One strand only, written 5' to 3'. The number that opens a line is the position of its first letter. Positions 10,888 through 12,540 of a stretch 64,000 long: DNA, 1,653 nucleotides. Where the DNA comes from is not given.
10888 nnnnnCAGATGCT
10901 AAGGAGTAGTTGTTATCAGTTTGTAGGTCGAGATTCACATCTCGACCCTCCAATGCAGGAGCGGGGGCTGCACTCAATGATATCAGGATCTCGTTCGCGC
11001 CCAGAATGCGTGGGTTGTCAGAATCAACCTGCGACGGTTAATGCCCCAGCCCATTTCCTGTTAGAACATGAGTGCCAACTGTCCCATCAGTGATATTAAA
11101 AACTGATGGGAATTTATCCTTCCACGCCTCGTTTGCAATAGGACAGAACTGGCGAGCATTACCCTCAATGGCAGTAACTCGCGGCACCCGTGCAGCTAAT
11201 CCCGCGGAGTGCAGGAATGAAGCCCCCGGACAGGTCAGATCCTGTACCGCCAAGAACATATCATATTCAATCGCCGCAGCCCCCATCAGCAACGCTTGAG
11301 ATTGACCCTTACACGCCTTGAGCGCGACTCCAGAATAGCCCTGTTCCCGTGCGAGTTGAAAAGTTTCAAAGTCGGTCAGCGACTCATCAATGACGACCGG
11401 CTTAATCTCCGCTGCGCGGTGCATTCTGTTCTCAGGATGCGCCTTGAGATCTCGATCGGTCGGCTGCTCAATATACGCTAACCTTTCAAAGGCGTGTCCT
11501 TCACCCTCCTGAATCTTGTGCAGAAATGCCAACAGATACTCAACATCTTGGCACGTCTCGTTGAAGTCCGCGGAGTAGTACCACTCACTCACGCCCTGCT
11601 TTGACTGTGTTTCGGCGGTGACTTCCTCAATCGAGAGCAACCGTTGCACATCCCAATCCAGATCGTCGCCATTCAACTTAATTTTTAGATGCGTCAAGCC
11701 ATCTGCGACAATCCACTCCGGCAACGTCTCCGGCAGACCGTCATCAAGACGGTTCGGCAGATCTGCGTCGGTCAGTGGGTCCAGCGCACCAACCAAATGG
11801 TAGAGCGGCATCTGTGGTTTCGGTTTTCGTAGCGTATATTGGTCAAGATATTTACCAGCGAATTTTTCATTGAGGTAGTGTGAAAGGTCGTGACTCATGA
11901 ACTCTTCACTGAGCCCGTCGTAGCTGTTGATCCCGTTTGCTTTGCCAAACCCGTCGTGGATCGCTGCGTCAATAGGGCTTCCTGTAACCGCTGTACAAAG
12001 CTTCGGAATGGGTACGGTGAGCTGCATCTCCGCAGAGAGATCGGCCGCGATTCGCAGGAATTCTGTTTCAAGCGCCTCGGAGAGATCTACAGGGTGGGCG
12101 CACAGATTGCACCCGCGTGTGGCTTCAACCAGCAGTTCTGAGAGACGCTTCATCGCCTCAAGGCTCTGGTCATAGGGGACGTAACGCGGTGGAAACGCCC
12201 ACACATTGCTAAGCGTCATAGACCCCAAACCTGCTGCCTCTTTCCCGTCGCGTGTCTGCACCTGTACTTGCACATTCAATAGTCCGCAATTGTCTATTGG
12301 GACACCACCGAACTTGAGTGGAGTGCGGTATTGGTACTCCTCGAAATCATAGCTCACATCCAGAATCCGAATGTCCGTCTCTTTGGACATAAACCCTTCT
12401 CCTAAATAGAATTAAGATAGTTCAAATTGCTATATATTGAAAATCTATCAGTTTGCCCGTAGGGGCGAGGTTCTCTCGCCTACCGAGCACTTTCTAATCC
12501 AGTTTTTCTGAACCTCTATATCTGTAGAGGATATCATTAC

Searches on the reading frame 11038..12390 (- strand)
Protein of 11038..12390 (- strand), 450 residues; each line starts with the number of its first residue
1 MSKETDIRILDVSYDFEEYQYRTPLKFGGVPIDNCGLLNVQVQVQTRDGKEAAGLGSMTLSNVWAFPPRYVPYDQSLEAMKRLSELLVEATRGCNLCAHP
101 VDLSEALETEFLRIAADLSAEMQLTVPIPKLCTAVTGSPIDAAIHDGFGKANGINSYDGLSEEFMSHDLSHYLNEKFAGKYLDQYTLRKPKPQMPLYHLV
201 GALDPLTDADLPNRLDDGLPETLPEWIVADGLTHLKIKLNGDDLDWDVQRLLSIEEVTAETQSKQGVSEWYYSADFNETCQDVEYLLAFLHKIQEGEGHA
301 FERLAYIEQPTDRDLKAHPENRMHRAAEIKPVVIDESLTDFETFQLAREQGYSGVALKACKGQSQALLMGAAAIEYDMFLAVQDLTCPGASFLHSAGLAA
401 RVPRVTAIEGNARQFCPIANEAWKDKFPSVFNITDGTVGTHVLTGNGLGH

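Call 26: search_protein_families(library=pfam, proteins=[window:11038-12390:-])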
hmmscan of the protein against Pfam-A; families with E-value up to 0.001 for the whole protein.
window:11038-12390:- (450 aa): 1 family
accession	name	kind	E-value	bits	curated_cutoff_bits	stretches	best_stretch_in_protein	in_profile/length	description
PF13378.12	MR_MLE_C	-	2.1e-09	37.9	29.4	1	225-449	8-212/219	Enolase C-terminal domain-like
